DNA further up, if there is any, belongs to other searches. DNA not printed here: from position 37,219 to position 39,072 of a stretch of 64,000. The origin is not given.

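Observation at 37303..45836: One promoter-to-terminator unit with two binders and four leaderless enzymes but no translocator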

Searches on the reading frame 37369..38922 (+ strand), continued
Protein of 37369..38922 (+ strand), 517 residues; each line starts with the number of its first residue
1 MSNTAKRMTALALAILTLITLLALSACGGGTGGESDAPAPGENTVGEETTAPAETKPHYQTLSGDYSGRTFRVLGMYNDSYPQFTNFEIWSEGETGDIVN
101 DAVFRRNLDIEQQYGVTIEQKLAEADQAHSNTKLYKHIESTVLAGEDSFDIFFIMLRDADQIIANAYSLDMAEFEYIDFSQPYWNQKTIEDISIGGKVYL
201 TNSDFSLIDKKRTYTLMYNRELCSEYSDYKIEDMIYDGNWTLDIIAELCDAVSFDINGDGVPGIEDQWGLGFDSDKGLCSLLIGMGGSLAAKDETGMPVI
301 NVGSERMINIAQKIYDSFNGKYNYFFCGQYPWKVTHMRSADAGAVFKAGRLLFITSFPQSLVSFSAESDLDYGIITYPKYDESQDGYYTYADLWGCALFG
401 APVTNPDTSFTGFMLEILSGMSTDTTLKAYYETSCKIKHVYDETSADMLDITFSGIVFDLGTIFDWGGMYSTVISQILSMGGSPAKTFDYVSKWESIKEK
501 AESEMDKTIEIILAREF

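Call 57: fold_search(model_id=the predicted structure, library=pdb)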
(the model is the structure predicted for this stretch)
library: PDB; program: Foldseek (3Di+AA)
matches with E <= 10: 870; with E <= 0.001: 647
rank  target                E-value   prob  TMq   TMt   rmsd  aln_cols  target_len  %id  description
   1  2zyo_A                4.3e-13  1.00  0.51  0.66   8.1       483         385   10  Crystal structure of cyclo/maltodextrin-binding protein complexed with maltotetraose (released 2009-03-31)
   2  6jal                  3.0e-12  1.00  0.53  0.64   6.4       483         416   13  Crystal structure of ABC transporter alpha-glycoside-binding mutant protein R356A in ligand free form (released 2019-10-30)
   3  6rjy_A                3.0e-12  1.00  0.50  0.59   6.7       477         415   15  The crystal structure of AbnE, an arabino-oligosaccharide binding protein, in complex with arabinobiose (released 2020-04-15)
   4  1eu8_A                3.0e-12  1.00  0.48  0.58   7.9       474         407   14  STRUCTURE OF TREHALOSE MALTOSE BINDING PROTEIN FROM THERMOCOCCUS LITORALIS (released 2001-03-14)
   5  4mfi                  3.4e-12  1.00  0.57  0.71   5.5       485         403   15  Crystal structure of Mycobacterium tuberculosis UgpB (released 2014-07-23)
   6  2ghb_B                3.4e-12  1.00  0.50  0.66   7.0       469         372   13  Thermotoga maritima maltotriose binding protein, ligand free form (released 2007-02-06)
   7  3mp8_A                3.8e-12  1.00  0.43  0.43   7.9       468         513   13  Crystal structure of Sgf29 tudor domain (released 2011-05-04)
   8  1mdq_A                4.5e-12  1.00  0.44  0.56   7.7       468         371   13  REFINED STRUCTURES OF TWO INSERTION(SLASH)DELETION MUTANTS PROBE FUNCTION OF THE MALTODEXTRIN BINDING PROTEIN (released 1994-11-01)
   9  6dts_B                4.8e-12  1.00  0.45  0.57   7.6       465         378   14  Maltotetraose bound T. maritima MalE2 (released 2018-09-19)
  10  5jj4_C                5.0e-12  1.00  0.44  0.42   7.3       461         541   12  Crystal Structure of a Variant Human Activation-induced Deoxycytidine Deaminase as an MBP fusion protein (released 2016-06-29)
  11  7c0v_A                5.3e-12  1.00  0.48  0.60   7.6       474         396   11  Crystal structure of a dinucleotide-binding protein (Y224A) of ABC transporter endogenously bound to uridylyl-3'-5'-ph (released 2021-03-10)
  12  7c19_A                6.7e-12  1.00  0.48  0.61   7.7       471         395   11  Crystal structure of a dinucleotide-binding protein (Y224A/Y246A) of ABC transporter endogenously bound to uridylyl-3' (released 2021-03-10)
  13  2gha_A                7.1e-12  1.00  0.46  0.59   6.9       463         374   14  Thermotoga maritima maltotriose binding protein bound with maltotriose (released 2007-02-06)
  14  21dh_A                7.1e-12  1.00  0.44  0.48   7.6       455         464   13  Crystal structure of MBP-fused Monobody P' in complex with HPPU (released 2026-03-18)
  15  6wbh_A                7.1e-12  1.00  0.44  0.50   7.4       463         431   13  Crystal structure of mRECK(CC4) in fusion with engineered MBP at medium resolution (released 2020-06-17)
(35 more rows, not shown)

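Call 84: search_protein_representatives(alignment_id=A3)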
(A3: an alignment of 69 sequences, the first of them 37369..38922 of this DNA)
Query: 69 sequences, 502 profile positions. Proteins with E-value up to 0.001 (for the whole library): 17174; up to 1e-10: 12591; up to 1e-30: 7314. The best 150 are listed.
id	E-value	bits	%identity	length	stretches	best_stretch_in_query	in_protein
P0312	8.0e-192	654.6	-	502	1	1-498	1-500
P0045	1.3e-188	644.0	-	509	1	5-501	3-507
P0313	6.9e-178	608.6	-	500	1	1-499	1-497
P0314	1.5e-176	604.2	-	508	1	1-500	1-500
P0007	2.5e-174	596.9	-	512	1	1-500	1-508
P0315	1.1e-173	594.8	-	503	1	1-499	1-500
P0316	1.8e-171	587.4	-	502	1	1-500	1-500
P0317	2.1e-171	587.2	-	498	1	1-498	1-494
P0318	1.6e-170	584.3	-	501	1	6-498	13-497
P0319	1.1e-169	581.6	-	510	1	1-500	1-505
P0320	3.2e-163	560.2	-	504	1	1-499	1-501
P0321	4.0e-162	556.6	-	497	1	1-501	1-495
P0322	8.8e-162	555.5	-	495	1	1-500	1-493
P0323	6.6e-161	552.6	-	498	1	1-501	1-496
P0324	7.9e-161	552.3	-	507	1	1-501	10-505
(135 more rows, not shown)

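Call 90: search_protein_families(library=pfam, proteins=[L032:11411-11944:+], max_evalue=1)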
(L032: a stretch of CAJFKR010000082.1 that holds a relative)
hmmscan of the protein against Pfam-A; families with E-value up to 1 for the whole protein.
L032:11411-11944:+ (177 aa): 1 family
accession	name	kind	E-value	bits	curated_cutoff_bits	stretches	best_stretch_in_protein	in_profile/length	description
PF10688.14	Imp-YgjV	-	4.7e-31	108.2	23.5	1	6-166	1-156/159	Bacterial inner membrane protein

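Call 95: search_protein_families(library=ncbifam, proteins=[L032:11411-11944:+, L019:9020-9910:+], max_evalue=1)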
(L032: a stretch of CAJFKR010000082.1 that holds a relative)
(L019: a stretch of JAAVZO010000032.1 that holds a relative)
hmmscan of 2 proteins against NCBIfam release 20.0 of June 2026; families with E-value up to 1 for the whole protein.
L032:11411-11944:+ (177 aa): 2 families
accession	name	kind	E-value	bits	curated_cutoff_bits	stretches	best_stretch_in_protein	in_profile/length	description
TIGR03796.1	NHLM_micro_ABC1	equivalog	0.064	11.4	853.3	1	42-131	159-242/710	NHLP family bacteriocin export ABC transporter peptidase/permease/ATPase subunit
NF008001.0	PRK10726.1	equivalog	0.95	9.5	114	1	82-141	43-103/109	DUF3561 family protein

L019:9020-9910:+ (296 aa): 9 families
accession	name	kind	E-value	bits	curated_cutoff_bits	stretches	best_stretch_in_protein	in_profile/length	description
NF051481.1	EbrA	exception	6.8e-06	26.4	160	1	237-295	46-104/104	SMR family multidrug efflux transporter EbrA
NF033137.0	SMR_qac_int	equivalog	0.0019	18.7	188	1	205-295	20-102/109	Qac family quaternary ammonium compound efflux SMR transporter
NF033469.1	SMR_qac_bcrB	exception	0.0062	17.1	205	1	243-295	51-103/105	quaternary ammonium compound efflux SMR transporter BcrB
NF042984.1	SMR_efflux_EmrE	exception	0.013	15.9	226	1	240-295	50-103/110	multidrug efflux SMR transporter EmrE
NF007087.1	PRK09541.1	subfamily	0.026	15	162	1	240-296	50-104/110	EmrE family multidrug efflux SMR transporter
NF000067.2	SMR_qac_FL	exception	0.07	13.7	205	1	238-295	46-103/110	quaternary ammonium compound efflux SMR transporter QacL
NF000276.2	SMR_qac_E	exception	0.088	13.2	185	1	205-293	20-100/101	quaternary ammonium compound efflux SMR transporter QacE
NF051482.1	EbrB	exception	0.19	12.4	160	1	245-294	53-102/105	SMR family multidrug efflux transporter EbrB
TIGR04154.1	archaeo_STT3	subfamily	0.27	9.5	450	1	102-241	189-330/831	oligosaccharyl transferase, archaeosortase A system-associated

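Call 97: list_cluster_members(proteins=[window:37369-38922:+, window:38938-40302:+, window:41740-43245:+, window:43286-44257:+, window:40315-41676:+])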
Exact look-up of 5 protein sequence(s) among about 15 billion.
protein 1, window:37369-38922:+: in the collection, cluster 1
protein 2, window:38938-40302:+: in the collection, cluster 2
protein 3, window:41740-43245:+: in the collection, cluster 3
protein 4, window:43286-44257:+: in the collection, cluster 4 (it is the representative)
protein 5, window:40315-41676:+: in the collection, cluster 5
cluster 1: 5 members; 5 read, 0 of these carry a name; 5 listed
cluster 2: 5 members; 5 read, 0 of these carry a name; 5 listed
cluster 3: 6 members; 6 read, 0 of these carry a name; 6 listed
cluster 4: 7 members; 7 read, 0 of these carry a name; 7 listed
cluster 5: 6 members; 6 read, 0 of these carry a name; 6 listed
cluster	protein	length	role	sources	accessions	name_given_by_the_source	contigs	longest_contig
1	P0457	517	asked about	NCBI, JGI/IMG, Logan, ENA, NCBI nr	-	-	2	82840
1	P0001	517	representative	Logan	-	-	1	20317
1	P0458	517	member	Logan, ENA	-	-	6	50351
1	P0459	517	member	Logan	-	-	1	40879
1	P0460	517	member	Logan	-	-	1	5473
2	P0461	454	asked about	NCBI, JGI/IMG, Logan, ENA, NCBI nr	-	-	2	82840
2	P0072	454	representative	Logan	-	-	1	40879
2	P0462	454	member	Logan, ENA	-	-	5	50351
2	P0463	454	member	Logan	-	-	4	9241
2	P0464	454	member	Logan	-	-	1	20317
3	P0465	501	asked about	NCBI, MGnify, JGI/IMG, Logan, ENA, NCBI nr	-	-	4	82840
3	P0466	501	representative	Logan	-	-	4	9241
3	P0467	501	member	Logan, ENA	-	-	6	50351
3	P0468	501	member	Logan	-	-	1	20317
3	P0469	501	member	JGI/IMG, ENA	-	-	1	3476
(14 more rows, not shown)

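Call 104: search_solved_structures(query=A3, max_evalue=0.01)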
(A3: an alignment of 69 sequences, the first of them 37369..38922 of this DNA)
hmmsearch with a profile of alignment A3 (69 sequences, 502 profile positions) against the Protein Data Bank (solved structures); distinct sequences matched with E-value up to 0.01: 4.
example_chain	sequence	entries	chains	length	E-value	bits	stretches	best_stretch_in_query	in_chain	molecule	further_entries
6rjy_A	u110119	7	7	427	1e-10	43.9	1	113-371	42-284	Arabino-oligosaccharids-binding protein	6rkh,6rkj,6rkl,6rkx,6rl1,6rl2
6ffl_A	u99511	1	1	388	0.00034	22.4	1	237-371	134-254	Maltose/maltodextrin transport permease homologue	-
6q5g_A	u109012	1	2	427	0.0044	18.7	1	109-218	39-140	Sugar ABC transporter substrate-binding protein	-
6h0h_A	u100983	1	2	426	0.0044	18.7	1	109-218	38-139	Probable solute binding protein of ABC transporter system for sugars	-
